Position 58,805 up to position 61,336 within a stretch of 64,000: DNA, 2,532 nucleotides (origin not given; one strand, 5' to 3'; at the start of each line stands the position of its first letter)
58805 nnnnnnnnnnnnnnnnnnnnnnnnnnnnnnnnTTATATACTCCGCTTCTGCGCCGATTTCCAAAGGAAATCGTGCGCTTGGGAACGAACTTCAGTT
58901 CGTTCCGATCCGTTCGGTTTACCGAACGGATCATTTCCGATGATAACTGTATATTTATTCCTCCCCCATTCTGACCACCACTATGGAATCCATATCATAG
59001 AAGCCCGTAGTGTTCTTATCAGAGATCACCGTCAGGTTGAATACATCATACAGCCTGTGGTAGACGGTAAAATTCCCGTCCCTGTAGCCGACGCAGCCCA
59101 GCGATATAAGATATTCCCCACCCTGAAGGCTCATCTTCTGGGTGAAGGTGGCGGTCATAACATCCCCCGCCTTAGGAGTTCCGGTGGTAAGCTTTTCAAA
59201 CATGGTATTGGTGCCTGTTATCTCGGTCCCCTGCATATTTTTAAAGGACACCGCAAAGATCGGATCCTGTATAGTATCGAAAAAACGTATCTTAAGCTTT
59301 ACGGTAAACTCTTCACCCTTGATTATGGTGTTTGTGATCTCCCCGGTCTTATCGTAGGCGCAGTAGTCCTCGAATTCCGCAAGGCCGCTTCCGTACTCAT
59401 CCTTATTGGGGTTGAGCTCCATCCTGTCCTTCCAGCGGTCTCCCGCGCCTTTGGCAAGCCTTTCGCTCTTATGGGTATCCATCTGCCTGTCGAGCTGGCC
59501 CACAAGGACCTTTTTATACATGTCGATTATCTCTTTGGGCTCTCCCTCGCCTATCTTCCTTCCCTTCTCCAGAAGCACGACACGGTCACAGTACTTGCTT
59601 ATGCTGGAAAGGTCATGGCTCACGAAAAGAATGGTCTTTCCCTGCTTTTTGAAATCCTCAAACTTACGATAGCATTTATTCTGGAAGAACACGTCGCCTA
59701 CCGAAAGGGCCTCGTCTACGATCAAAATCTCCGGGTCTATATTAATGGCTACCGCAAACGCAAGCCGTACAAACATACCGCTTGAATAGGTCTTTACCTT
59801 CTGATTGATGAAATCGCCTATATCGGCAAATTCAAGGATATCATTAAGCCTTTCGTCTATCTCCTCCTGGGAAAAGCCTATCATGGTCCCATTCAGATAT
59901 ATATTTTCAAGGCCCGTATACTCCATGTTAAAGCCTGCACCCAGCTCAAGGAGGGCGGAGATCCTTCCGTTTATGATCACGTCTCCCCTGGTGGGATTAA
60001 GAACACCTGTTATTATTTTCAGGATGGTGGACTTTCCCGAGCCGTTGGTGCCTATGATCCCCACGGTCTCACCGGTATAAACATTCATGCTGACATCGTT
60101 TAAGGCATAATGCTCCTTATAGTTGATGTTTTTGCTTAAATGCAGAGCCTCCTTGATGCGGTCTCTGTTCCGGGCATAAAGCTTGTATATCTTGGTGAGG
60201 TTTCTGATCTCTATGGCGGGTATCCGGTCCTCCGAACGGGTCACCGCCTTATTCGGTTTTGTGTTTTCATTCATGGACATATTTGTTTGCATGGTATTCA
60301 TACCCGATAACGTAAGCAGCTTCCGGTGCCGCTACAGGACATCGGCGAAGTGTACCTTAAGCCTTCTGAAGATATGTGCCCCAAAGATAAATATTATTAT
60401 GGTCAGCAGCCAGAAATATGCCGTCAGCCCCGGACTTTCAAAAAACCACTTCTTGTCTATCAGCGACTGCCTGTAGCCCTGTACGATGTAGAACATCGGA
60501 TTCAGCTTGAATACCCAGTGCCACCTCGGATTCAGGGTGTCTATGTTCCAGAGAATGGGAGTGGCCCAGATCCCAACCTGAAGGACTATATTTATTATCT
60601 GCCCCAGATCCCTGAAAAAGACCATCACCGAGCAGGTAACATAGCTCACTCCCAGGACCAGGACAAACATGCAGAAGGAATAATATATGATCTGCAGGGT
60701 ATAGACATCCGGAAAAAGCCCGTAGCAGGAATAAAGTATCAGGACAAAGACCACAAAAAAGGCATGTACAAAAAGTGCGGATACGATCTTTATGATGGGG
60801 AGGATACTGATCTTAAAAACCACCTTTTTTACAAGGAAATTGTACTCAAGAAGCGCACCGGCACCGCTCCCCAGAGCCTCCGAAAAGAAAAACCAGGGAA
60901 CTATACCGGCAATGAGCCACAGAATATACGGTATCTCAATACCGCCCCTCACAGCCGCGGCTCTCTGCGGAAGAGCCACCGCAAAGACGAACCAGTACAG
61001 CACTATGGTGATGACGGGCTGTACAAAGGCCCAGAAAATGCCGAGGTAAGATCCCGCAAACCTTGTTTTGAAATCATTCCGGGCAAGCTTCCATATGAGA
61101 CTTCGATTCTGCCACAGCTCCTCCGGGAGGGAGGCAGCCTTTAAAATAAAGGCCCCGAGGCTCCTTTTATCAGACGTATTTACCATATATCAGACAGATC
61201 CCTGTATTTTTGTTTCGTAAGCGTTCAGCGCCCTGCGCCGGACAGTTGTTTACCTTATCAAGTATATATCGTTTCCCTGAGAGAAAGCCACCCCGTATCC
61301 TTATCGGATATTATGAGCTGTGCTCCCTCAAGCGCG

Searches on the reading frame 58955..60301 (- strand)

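Call 25: search_protein_families(library=pfam, proteins=[window:58955-60301:-], max_evalue=0.001)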
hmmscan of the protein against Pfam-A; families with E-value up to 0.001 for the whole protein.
window:58955-60301:- (448 aa): 3 families
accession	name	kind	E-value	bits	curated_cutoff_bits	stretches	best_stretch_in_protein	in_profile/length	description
PF14524.12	Wzt_C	-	1.1e-40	139.4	30.4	1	300-437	2-143/143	Wzt C-terminal domain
PF00005.33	ABC_tran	-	1.4e-23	84.4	25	1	67-199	1-136/137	ABC transporter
PF13555.12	AAA_29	-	0.00014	22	27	1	70-107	15-51/61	P-loop containing region of AAA domain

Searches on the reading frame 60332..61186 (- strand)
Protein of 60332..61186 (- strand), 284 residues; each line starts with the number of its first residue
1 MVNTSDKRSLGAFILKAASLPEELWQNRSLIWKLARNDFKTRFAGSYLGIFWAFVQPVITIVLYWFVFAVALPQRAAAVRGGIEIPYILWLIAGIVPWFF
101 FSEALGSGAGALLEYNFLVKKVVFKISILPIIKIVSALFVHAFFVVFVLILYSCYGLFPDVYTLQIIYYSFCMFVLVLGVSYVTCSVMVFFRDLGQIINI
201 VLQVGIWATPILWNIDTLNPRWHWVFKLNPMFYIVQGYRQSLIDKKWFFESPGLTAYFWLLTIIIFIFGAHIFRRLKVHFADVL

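Call 59: search_protein_families(library=ncbifam, proteins=[window:60332-61186:-], max_evalue=1e-8)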
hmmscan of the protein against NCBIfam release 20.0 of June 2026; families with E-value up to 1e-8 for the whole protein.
window:60332-61186:- (284 aa): 1 family
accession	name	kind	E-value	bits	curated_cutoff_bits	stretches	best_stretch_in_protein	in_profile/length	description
NF050109.1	galactan_ABC_perm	equivalog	5.9e-12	45.6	380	1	24-251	17-242/272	galactan export ABC transporter permease subunit Wzm/RfbD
